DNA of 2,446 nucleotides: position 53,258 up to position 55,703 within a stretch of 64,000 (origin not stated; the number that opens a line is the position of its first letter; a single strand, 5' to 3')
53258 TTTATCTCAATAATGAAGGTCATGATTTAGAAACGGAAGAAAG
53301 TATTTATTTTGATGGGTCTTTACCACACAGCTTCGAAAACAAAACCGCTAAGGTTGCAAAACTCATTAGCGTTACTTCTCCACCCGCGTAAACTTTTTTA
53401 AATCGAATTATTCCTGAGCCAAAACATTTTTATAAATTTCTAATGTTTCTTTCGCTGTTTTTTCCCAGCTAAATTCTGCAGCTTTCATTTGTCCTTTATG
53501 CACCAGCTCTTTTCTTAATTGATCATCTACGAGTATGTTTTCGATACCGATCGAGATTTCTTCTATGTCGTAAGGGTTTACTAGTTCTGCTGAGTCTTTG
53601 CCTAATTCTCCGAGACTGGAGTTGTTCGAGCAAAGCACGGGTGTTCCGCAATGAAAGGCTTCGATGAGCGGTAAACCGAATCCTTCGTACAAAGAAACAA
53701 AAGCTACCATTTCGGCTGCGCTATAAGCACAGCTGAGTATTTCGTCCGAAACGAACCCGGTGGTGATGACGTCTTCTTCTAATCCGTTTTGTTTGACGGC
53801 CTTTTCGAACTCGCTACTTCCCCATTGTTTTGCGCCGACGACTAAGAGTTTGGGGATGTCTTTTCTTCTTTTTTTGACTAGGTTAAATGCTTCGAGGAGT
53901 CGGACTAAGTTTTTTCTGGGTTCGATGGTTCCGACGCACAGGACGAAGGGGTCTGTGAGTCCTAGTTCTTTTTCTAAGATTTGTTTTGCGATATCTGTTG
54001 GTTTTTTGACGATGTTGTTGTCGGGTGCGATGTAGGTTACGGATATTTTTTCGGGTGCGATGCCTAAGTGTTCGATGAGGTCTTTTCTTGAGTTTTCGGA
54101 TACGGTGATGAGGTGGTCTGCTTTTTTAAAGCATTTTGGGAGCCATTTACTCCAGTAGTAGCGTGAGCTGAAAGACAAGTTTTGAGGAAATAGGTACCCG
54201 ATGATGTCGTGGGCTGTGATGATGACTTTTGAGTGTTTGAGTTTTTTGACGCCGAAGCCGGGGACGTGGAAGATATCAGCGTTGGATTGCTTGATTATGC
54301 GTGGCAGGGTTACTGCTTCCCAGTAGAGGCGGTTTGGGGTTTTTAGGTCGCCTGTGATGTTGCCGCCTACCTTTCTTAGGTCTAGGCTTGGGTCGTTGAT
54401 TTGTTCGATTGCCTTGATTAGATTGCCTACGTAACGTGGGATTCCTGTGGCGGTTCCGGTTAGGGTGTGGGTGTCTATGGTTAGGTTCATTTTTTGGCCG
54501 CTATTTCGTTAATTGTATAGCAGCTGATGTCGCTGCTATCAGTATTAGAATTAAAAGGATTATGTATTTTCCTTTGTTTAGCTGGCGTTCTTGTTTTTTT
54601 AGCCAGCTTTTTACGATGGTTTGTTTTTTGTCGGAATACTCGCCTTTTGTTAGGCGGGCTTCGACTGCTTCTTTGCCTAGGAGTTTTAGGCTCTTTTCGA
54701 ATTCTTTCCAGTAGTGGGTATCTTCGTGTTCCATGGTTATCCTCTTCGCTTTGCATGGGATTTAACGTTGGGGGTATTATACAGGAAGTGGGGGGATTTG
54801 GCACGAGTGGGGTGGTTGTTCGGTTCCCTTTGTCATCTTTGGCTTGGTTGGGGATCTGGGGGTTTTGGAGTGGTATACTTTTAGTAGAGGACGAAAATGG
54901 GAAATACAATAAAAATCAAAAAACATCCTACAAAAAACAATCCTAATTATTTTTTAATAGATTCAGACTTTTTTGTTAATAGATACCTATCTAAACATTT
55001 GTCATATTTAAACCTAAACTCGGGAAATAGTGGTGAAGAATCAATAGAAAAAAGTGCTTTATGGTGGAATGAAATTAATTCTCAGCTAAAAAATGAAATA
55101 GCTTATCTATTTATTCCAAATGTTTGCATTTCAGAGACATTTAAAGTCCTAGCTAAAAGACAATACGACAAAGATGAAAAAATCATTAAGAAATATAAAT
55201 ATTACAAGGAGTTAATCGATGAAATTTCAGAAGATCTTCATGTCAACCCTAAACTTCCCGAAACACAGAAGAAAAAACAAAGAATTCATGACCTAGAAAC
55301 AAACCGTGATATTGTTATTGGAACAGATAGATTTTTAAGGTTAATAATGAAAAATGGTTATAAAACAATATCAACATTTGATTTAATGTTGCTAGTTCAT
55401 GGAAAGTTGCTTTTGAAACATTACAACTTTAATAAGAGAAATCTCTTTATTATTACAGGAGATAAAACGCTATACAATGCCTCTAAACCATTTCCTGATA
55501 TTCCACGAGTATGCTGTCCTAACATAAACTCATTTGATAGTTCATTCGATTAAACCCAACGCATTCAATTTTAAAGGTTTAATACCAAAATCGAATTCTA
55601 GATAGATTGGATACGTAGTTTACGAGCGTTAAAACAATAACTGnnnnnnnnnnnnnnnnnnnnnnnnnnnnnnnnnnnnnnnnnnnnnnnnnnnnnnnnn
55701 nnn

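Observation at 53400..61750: Compositionally mosaic ~8 kb segment around tRNA-Glu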

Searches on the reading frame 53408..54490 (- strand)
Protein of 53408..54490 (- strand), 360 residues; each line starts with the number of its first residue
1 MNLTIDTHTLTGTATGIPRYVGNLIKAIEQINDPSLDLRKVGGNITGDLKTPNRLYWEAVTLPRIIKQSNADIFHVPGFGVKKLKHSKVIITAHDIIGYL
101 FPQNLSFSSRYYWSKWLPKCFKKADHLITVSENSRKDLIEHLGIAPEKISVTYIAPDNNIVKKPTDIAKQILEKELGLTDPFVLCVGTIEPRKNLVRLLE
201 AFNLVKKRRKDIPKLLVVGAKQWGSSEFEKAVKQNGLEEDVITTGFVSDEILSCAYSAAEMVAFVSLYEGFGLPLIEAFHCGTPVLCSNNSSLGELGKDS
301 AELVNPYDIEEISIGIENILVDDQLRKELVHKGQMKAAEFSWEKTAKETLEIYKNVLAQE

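Call 6: search_protein_families(library=pfam, proteins=[window:53408-54490:-], max_evalue=0.01)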
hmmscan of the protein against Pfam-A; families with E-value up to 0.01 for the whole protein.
window:53408-54490:- (360 aa): 6 families
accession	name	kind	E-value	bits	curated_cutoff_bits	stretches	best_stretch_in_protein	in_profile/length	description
PF00534.26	Glycos_transf_1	-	1.6e-31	109.5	26.4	1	175-333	10-169/172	Glycosyl transferases group 1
PF13692.12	Glyco_trans_1_4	-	1.1e-23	84.5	27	1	181-320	2-140/142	Glycosyl transferases group 1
PF13439.12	Glyco_transf_4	-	7.2e-16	59.1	28.5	1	38-153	40-163/170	Glycosyltransferase Family 4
PF20706.3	GT4-conflict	-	9.9e-13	48.2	26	1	121-299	144-322/385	Family 4 Glycosyltransferase in conflict systems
PF13524.12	Glyco_trans_1_2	-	9.2e-05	22.9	25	1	211-350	14-143/144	Glycosyl transferase-like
PF13579.12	Glyco_trans_4_4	-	0.00061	20.6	29.7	1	64-151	65-154/158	Glycosyl transferase 4-like domain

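Call 18: list_cluster_members(proteins=[P0001, P0002, window:53408-54490:-, window:58331-59941:+, window:55644-58058:-, window:54897-55553:+])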
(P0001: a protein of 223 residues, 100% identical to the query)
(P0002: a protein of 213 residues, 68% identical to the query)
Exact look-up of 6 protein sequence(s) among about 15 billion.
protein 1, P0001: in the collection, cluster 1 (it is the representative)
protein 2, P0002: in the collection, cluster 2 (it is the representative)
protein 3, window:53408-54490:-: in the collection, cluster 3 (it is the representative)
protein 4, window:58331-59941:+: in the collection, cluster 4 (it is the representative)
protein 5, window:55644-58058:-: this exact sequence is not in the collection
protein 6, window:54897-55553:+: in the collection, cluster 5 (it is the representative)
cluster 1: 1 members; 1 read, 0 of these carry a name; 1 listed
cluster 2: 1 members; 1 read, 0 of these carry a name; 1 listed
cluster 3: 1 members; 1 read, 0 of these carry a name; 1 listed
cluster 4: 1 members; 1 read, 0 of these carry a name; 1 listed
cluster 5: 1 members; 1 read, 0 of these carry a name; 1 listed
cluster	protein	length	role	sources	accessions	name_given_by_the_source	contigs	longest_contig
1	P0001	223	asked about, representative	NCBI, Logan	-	-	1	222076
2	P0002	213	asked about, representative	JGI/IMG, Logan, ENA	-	-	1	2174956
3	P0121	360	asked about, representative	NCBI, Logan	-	-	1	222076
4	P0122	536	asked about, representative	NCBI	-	-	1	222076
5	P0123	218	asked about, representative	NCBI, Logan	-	-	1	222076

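Call 23: find_related_loci(query=A1, collection=metagenome_contigs, flank=10000)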
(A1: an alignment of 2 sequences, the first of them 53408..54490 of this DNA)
Query A1 (360 aa) in metagenome_contigs; peptide patterns used: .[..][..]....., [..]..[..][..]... (x = any residue, [..] = any of these).
109 stretches matched a pattern; 3 encode a relative of the query (tblastn E <= 1e-3); 3 distinct loci.
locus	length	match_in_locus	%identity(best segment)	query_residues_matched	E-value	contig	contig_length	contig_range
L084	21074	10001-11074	59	1-358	2e-150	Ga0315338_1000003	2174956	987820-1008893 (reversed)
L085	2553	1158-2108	29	53-356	1e-42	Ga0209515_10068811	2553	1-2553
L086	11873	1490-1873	32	190-304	8e-6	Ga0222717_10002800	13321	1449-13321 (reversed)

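Call 24: find_homologous_proteins(query=window:53408-54490:-, max_evalue=1e-60)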
Query window:53408-54490:- (360 aa): 104 proteins with E <= 1e-60 among 8000 candidates.
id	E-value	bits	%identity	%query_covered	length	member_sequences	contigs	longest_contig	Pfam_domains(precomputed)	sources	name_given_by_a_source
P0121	7.0e-239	810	100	100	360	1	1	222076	PF00534.27,PF13439.13,PF20706.4,PF13692.13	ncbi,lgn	-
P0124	3.1e-143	495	59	99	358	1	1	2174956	PF00534.27,PF13439.13,PF20706.4,PF13692.13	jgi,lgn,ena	-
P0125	9.9e-122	424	54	100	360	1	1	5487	PF00534.27,PF13579.13,PF13524.13,PF13439.13,PF20706.4,PF13692.13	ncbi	-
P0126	3.8e-117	409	54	99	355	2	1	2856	PF00534.27,PF13524.13,PF13439.13,PF20706.4,PF13692.13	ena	-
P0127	3.8e-116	406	52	99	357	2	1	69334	PF00534.27,PF13524.13,PF13439.13,PF20706.4,PF13692.13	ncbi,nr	ncbi:MAG: glycosyltransferase family 4 protein [Candidatus Omnitrophica bacterium]|nr:glycosyltransf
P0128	5.7e-116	405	52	99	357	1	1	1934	PF00534.27,PF13439.13,PF20706.4,PF13692.13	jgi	jgi:glycosyltransferase involved in cell wall biosynthesis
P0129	1.4e-115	404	54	100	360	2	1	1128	PF00534.27,PF13439.13,PF20706.4,PF13692.13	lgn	-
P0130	1.8e-113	397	53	99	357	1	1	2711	PF00534.27,PF13579.13,PF13524.13,PF13439.13,PF20706.4,PF13692.13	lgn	-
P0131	1.7e-109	384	53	98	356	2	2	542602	PF00534.27,PF13439.13,PF20706.4,PF13692.13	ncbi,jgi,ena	-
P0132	9.8e-107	375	49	99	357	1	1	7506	PF00534.27,PF13579.13,PF13524.13,PF13439.13,PF20706.4,PF13692.13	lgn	-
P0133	5.9e-80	287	40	99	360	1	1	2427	PF00534.27,PF13579.13,PF13524.13,PF13439.13,PF20706.4,PF13692.13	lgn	-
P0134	1.1e-78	283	39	99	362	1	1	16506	PF00534.27,PF13579.13,PF00982.28,PF13524.13,PF13439.13,PF20706.4,PF13692.13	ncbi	-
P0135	9.1e-77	276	38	98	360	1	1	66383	PF00534.27,PF13524.13,PF13439.13,PF20706.4,PF13692.13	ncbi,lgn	-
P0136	8.7e-76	273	39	99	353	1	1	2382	PF00534.27,PF13579.13,PF13524.13,PF13439.13,PF20706.4,PF13692.13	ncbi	-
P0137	1.3e-74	269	41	99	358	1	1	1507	PF00534.27,PF13579.13,PF13524.13,PF13439.13,PF20706.4,PF13692.13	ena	-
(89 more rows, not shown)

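Call 25: find_encoding_contigs(protein=P0127, flank=10000, max_places=2)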
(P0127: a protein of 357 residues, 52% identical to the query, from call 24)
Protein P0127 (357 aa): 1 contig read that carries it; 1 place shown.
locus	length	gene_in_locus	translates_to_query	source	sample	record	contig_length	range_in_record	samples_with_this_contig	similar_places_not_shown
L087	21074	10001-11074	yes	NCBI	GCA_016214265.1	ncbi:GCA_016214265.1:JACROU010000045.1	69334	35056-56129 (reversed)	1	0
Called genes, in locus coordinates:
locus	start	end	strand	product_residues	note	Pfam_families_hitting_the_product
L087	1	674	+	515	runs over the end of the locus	-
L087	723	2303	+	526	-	PF01073:3Beta_HSD, PF01370:Epimerase, PF07993:NAD_binding_4, PF13460:NAD_binding_10 (weak), PF16363:GDP_Man_Dehyd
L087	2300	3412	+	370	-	-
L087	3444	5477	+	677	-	PF01136:Peptidase_U32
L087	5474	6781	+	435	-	PF00202:Aminotran_3, PF00155:Aminotran_1_2 (weak)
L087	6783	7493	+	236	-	PF12146:Hydrolase_4 (weak), PF00561:Abhydrolase_1 (weak), PF12697:Abhydrolase_6 (faint)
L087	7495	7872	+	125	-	PF04241:DUF423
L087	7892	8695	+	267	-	PF13428:TPR_14 (faint), PF07719:TPR_2 (faint), PF13414:TPR_11 (faint), PF21033:RMD1-3, PF14559:TPR_19 (faint), PF13181:TPR_8 (faint), PF16811:TAtT (weak), PF23914:TPR_CcmH_CycH (weak), +2 more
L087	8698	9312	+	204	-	PF01852:START, PF10604:Polyketide_cyc2 (weak), PF03364:Polyketide_cyc (faint)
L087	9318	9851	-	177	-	-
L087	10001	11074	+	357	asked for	PF13439:Glyco_transf_4, PF20706:GT4-conflict, PF00534:Glycos_transf_1, PF13692:Glyco_trans_1_4, PF13524:Glyco_trans_1_2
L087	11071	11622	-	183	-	PF12844:HTH_19 (weak), PF13560:HTH_31 (weak), PF01381:HTH_3, PF13443:HTH_26 (weak), PF07883:Cupin_2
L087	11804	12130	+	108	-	PF12826:HHH_2 (faint), PF14520:HHH_5 (faint), PF12836:HHH_3, PF00633:HHH (weak)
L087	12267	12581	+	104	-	PF06296:RelE (weak)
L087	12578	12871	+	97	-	PF15731:MqsA_antitoxin (weak), PF01381:HTH_3, PF13560:HTH_31 (weak)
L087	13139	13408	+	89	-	-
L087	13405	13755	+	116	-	-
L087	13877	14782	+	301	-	PF02091:tRNA-synt_2e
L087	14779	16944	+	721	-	PF02092:tRNA_synt_2f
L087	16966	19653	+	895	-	PF01326:PPDK_N, PF00391:PEP-utilizers, PF02896:PEP-utilizers_C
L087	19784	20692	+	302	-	PF00140:Sigma70_r1_2, PF04542:Sigma70_r2, PF04539:Sigma70_r3, PF04545:Sigma70_r4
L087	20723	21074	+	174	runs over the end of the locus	PF00156:Pribosyltran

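Call 26: find_encoding_contigs(protein=P0131, flank=10000, max_places=2)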
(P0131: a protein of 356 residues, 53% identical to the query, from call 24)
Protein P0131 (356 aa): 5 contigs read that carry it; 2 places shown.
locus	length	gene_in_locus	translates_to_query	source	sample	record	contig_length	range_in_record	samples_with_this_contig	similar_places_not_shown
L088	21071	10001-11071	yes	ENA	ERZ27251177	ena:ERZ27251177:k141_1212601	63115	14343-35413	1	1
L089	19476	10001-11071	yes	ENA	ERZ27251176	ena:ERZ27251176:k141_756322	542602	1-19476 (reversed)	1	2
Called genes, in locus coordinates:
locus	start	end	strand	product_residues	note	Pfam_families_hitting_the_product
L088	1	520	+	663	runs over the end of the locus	PF01855:POR_N, PF17147:PFOR_II, PF01558:POR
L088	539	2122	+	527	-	PF12838:Fer4_7 (faint), PF12797:Fer4_2 (faint), PF13187:Fer4_9 (faint), PF00037:Fer4 (faint), PF12837:Fer4_6 (faint), PF13484:Fer4_16 (faint), PF02775:TPP_enzyme_C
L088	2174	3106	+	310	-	PF00890:FAD_binding_2 (weak), PF01134:GIDA (faint), PF01266:DAO (faint), PF01946:Thi4 (faint), PF03486:HI0933_like (faint), PF07992:Pyr_redox_2, PF13738:Pyr_redox_3, PF00070:Pyr_redox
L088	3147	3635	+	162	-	PF08534:Redoxin, PF00255:GSHPx (weak), PF00578:AhpC-TSA, PF00085:Thioredoxin, PF13098:Thioredoxin_2, PF13905:Thioredoxin_8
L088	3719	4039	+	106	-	-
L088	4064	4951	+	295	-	PF04784:DUF547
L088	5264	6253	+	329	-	PF01368:DHH, PF02272:DHHA1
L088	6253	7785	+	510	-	PF02789:Peptidase_M17_N, PF00883:Peptidase_M17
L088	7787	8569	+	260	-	-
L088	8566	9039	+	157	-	-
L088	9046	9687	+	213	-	PF00730:HhH-GPD, PF00633:HHH (weak)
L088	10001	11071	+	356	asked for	PF13439:Glyco_transf_4, PF20706:GT4-conflict, PF00534:Glycos_transf_1, PF13692:Glyco_trans_1_4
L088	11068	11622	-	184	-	PF12844:HTH_19 (weak), PF01381:HTH_3, PF13443:HTH_26 (weak), PF07883:Cupin_2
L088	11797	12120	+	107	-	PF14520:HHH_5 (faint), PF14579:HHH_6 (weak), PF12826:HHH_2 (faint), PF12836:HHH_3, PF00633:HHH (weak)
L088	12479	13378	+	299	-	PF02091:tRNA-synt_2e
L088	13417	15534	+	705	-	PF02092:tRNA_synt_2f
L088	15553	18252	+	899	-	PF01326:PPDK_N, PF00391:PEP-utilizers, PF02896:PEP-utilizers_C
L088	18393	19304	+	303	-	PF00140:Sigma70_r1_2, PF04542:Sigma70_r2, PF04539:Sigma70_r3, PF04545:Sigma70_r4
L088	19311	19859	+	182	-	PF00156:Pribosyltran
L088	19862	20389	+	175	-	-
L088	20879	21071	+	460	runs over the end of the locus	PF01637:ATPase_2, PF13173:AAA_14 (weak), PF03008:DUF234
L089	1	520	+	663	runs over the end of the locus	PF01855:POR_N, PF17147:PFOR_II, PF01558:POR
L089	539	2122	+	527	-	PF12838:Fer4_7 (faint), PF12797:Fer4_2 (faint), PF13187:Fer4_9 (faint), PF00037:Fer4 (faint), PF12837:Fer4_6 (faint), PF13484:Fer4_16 (faint), PF02775:TPP_enzyme_C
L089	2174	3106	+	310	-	PF00890:FAD_binding_2 (weak), PF01134:GIDA (faint), PF01266:DAO (faint), PF01946:Thi4 (faint), PF03486:HI0933_like (faint), PF07992:Pyr_redox_2, PF13738:Pyr_redox_3, PF00070:Pyr_redox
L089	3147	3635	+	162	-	PF08534:Redoxin, PF00255:GSHPx (weak), PF00578:AhpC-TSA, PF00085:Thioredoxin, PF13098:Thioredoxin_2, PF13905:Thioredoxin_8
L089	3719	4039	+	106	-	-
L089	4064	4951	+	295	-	PF04784:DUF547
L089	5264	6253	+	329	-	PF01368:DHH, PF02272:DHHA1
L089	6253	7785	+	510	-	PF02789:Peptidase_M17_N, PF00883:Peptidase_M17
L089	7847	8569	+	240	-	-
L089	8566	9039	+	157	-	-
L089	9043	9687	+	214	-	PF00730:HhH-GPD, PF00633:HHH (weak)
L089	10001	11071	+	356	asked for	PF13439:Glyco_transf_4, PF20706:GT4-conflict, PF00534:Glycos_transf_1, PF13692:Glyco_trans_1_4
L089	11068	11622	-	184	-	PF12844:HTH_19 (weak), PF01381:HTH_3, PF13443:HTH_26 (weak), PF07883:Cupin_2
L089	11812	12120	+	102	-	PF14520:HHH_5 (faint), PF12826:HHH_2 (faint), PF12836:HHH_3, PF00633:HHH (weak), PF14579:HHH_6 (weak)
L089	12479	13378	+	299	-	PF02091:tRNA-synt_2e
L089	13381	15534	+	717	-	PF02092:tRNA_synt_2f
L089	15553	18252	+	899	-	PF01326:PPDK_N, PF00391:PEP-utilizers, PF02896:PEP-utilizers_C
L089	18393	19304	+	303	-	PF00140:Sigma70_r1_2, PF04542:Sigma70_r2, PF04539:Sigma70_r3, PF04545:Sigma70_r4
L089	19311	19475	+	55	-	?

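Call 50: search_protein_families(library=padloc, proteins=[window:53408-54490:-], max_evalue=0.01)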
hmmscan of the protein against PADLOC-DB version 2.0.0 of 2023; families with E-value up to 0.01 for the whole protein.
window:53408-54490:- (360 aa): 0 families

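Call 51: search_protein_families(library=ncbifam, proteins=[window:53408-54490:-], max_evalue=0.01)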
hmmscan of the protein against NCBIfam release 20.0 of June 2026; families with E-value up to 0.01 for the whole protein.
window:53408-54490:- (360 aa): 32 families (the best 25 are shown)
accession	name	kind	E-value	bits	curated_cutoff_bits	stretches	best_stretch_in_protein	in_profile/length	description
TIGR04047.1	MSMEG_0565_glyc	hypoth_equivalog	1.5e-34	119.7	259.85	1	115-354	130-372/373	MSMEG_0565 family glycosyltransferase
TIGR02149.1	glgA_Coryne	subfamily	2.1e-25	89.7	302.4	1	76-357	96-391/391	glycogen synthase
TIGR03449.1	mycothiol_MshA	equivalog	1.4e-22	80.2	462.5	1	122-357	163-404/406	D-inositol-3-phosphate glycosyltransferase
NF050063.1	ProtGlycPglJ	equivalog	2.1e-20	73.2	500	1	119-351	140-361/363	N-acetylgalactosamine-N,N'-diacetylbacillosaminyl-diphospho-undecaprenol 4-alpha-N-acetylgalactosaminyltransferase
NF038295.1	EPS_HpsP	equivalog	2.2e-17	63.2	550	1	172-356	197-387/388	hormogonium polysaccharide biosynthesis glycosyltransferase HpsP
NF053513.1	Gtran_IagA_BgsA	equivalog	2.9e-17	62.7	460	1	88-357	69-332/333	LTA glycolipid anchor biosynthesis glycosyltransferase, IagA/BgsA family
TIGR03999.1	thiol_BshA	equivalog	1.4e-16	60.5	273.7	1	120-357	141-374/375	N-acetyl-alpha-D-glucosaminyl L-malate synthase BshA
TIGR03088.1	stp2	hypoth_equivalog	2.9e-16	59.5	409.05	1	125-357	138-374/374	TIGR03088 family PEP-CTERM/XrtA system glycosyltransferase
TIGR04157.1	glyco_rSAM_CFB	subfamily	4.5e-16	58.8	400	1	119-305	165-348/406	TIGR04157 family glycosyltransferase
NF041876.1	EPS_EpsE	equivalog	1.9e-14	53.8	400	1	121-347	159-387/389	exopolysaccharide biosynthesis GT4 family glycosyltransferase EpsE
TIGR04063.1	stp3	hypoth_equivalog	3.7e-14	52.4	442.05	1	107-357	140-396/397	TIGR04063 family PEP-CTERM/XrtA system glycosyltransferase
NF012028.0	PRK15484.1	subfamily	9e-14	51.3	618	1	168-351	179-373/380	lipopolysaccharide N-acetylglucosaminyltransferase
NF049987.1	DaglGlyslTfaseDgs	equivalog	8.5e-12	44.6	500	1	71-358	44-329/332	processive diacylglycerol alpha-glucosyltransferase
NF041010.1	glycosy_Agl16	equivalog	1.2e-11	44.1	575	1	86-356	104-351/352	glycosylation protein Agl16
NF053787.1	GlcN_PG_synth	equivalog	7.8e-11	41.4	480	1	112-357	132-360/361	N-acetylglucosaminyl phosphatidylglycerol synthase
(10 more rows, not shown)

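Call 56: find_encoding_contigs(protein=P0132, flank=10000, max_places=1)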
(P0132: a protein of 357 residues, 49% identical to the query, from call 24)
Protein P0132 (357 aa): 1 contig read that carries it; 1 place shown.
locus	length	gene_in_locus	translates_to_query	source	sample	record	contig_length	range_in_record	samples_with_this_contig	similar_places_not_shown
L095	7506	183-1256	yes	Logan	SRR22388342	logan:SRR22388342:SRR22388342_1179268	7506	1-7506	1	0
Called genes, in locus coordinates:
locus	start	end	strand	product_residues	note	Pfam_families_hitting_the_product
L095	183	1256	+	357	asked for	PF13439:Glyco_transf_4, PF13579:Glyco_trans_4_4 (weak), PF20706:GT4-conflict, PF00534:Glycos_transf_1, PF13692:Glyco_trans_1_4, PF13524:Glyco_trans_1_2 (weak)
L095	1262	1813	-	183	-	PF12844:HTH_19 (weak), PF13560:HTH_31 (faint), PF01381:HTH_3, PF13443:HTH_26 (weak), PF07883:Cupin_2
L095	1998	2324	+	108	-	PF14520:HHH_5 (faint), PF12836:HHH_3, PF14716:HHH_8 (faint), PF00633:HHH, PF12826:HHH_2 (weak)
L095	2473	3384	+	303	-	PF02091:tRNA-synt_2e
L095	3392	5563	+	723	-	PF02092:tRNA_synt_2f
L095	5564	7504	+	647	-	?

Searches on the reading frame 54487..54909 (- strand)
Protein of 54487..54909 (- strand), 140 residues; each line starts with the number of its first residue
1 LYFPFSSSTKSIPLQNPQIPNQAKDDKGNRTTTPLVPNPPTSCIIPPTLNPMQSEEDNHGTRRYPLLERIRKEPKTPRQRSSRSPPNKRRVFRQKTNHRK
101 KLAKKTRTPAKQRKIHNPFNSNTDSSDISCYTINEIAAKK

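Call 6: search_protein_families(library=pfam, proteins=[window:54487-54909:-], max_evalue=0.01)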
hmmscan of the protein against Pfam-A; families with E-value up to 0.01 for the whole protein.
window:54487-54909:- (140 aa): 0 families

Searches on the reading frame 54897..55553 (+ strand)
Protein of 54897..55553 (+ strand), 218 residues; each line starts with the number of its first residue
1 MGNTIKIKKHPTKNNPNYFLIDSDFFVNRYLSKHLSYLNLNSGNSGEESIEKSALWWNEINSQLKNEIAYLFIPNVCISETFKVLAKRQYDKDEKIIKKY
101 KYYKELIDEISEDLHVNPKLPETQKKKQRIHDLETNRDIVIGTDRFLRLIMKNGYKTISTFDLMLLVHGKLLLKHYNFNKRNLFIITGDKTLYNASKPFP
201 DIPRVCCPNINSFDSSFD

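Call 6: search_protein_families(library=pfam, proteins=[window:54897-55553:+], max_evalue=0.01)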
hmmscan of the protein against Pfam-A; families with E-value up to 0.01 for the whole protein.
window:54897-55553:+ (218 aa): 1 family
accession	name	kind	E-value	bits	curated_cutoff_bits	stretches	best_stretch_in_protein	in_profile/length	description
PF16289.11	PIN_12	-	0.0055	17.6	32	0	57-136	21-99/172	PIN domain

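Call 50: search_protein_families(library=padloc, proteins=[window:54897-55553:+], max_evalue=0.01)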
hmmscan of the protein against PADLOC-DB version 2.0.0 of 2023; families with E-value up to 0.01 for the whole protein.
window:54897-55553:+ (218 aa): 0 families

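Call 51: search_protein_families(library=ncbifam, proteins=[window:54897-55553:+], max_evalue=0.01)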
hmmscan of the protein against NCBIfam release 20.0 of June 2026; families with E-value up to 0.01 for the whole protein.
window:54897-55553:+ (218 aa): 0 families
